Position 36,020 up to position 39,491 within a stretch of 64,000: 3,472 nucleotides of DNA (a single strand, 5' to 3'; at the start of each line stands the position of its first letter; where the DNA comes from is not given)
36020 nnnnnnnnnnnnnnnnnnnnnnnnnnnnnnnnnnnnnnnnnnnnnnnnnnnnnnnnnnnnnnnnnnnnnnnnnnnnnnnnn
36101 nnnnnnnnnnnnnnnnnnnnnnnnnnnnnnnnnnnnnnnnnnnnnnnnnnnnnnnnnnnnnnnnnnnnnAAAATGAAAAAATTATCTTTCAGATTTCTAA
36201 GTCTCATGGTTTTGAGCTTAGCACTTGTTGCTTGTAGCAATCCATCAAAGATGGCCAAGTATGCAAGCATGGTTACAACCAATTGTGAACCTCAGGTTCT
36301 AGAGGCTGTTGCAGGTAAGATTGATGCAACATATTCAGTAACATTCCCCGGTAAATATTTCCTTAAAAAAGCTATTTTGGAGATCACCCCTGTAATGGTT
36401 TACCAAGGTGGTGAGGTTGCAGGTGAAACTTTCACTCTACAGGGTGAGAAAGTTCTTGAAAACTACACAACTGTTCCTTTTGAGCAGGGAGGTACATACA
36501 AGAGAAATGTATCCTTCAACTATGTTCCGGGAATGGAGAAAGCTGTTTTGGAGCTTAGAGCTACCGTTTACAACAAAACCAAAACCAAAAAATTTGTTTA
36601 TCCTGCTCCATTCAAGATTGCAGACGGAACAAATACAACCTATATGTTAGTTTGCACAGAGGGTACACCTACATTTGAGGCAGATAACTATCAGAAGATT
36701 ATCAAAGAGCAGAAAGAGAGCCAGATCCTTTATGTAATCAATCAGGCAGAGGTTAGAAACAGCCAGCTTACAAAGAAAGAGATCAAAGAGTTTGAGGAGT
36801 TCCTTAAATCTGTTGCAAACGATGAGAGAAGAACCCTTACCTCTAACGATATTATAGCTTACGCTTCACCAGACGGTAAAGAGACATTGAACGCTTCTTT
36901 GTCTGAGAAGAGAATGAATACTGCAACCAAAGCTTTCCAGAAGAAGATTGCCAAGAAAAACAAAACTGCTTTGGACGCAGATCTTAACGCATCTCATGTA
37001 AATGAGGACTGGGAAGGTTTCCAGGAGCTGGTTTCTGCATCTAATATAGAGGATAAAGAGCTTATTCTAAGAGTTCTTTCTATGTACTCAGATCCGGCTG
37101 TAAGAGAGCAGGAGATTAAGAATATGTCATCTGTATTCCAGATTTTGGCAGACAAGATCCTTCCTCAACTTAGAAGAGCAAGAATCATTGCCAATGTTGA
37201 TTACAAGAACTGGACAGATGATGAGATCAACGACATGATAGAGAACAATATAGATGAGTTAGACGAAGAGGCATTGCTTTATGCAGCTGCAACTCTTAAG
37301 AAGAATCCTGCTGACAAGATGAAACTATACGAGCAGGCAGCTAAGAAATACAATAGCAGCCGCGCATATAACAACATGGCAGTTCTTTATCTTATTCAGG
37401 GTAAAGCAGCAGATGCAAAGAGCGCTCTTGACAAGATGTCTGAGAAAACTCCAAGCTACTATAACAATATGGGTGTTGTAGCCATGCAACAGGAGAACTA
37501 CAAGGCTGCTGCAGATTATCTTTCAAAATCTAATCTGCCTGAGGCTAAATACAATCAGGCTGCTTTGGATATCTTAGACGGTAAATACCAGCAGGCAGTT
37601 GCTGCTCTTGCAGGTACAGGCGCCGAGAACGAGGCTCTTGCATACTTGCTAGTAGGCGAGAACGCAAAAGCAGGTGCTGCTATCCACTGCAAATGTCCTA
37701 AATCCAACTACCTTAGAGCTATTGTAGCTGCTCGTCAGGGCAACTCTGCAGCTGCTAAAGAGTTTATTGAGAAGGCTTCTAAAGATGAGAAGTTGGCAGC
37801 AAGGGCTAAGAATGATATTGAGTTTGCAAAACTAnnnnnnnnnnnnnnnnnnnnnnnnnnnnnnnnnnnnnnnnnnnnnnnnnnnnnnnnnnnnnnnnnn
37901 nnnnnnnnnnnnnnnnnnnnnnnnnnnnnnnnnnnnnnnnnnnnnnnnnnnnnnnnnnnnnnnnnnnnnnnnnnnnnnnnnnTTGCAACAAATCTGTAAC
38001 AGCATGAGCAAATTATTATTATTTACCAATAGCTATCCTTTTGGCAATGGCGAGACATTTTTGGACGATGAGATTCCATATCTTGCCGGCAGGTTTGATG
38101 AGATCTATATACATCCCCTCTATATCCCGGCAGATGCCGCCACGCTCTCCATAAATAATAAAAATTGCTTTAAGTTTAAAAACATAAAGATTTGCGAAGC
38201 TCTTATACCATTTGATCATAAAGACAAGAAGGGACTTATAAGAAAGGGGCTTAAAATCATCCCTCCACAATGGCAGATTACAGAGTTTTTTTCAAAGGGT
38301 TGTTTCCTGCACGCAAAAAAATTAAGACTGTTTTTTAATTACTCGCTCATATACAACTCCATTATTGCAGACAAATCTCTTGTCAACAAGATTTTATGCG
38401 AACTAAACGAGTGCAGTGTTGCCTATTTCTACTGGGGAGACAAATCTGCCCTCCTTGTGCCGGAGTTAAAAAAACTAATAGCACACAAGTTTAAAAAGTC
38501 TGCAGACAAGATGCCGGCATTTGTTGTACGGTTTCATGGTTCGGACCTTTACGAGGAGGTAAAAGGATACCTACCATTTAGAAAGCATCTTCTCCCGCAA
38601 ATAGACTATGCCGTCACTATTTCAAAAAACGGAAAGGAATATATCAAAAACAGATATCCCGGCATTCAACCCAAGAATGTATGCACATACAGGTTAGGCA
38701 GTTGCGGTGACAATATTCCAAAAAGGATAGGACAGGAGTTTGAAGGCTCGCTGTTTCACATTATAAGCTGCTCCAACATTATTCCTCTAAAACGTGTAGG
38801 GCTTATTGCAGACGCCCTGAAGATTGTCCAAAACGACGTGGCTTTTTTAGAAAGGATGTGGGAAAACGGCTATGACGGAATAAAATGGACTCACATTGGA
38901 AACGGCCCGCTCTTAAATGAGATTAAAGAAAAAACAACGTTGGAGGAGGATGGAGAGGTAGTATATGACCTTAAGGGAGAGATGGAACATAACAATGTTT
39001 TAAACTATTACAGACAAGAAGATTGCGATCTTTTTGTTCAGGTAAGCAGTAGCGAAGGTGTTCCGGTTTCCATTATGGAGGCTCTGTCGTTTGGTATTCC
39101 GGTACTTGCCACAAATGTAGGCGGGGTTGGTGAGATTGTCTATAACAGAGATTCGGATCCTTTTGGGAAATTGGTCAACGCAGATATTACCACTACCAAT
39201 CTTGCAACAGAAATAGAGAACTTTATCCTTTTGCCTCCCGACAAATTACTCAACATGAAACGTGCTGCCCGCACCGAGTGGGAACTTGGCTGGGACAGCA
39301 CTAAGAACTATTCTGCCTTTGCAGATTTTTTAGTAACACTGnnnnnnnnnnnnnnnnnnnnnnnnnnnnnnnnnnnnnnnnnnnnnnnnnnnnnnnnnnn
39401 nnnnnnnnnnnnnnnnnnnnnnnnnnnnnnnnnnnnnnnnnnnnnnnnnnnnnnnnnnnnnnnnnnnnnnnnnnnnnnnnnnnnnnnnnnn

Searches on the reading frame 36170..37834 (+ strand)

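Call 13: search_protein_families(library=pfam, proteins=[window:36170-37834:+], max_evalue=0.001)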
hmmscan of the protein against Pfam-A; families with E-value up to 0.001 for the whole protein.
window:36170-37834:+ (555 aa): 1 family
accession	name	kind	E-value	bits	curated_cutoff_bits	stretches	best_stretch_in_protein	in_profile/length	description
PF13181.12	TPR_8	-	0.00011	22.5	25.7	0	429-453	2-26/34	Tetratricopeptide repeat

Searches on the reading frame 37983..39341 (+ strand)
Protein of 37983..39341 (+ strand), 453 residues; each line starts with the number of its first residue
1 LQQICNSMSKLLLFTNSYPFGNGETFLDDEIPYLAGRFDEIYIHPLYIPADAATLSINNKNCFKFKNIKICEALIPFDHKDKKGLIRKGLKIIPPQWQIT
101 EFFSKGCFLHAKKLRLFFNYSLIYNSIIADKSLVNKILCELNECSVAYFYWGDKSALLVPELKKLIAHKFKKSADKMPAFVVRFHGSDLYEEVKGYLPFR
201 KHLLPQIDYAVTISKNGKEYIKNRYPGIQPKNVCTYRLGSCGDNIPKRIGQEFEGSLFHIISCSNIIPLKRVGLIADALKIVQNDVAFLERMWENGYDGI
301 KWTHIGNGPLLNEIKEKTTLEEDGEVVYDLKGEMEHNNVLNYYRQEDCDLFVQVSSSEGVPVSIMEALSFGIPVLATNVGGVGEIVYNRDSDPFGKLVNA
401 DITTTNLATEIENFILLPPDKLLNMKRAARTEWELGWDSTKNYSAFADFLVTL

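Call 13: search_protein_families(library=pfam, proteins=[window:37983-39341:+], max_evalue=0.001)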
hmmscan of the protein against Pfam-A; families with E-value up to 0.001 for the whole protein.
window:37983-39341:+ (453 aa): 2 families
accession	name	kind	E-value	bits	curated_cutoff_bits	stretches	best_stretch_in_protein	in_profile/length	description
PF00534.26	Glycos_transf_1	-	5.9e-15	55.7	26.4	1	285-430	43-170/172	Glycosyl transferases group 1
PF13692.12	Glyco_trans_1_4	-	4.7e-11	43.6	27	1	292-411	27-136/142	Glycosyl transferases group 1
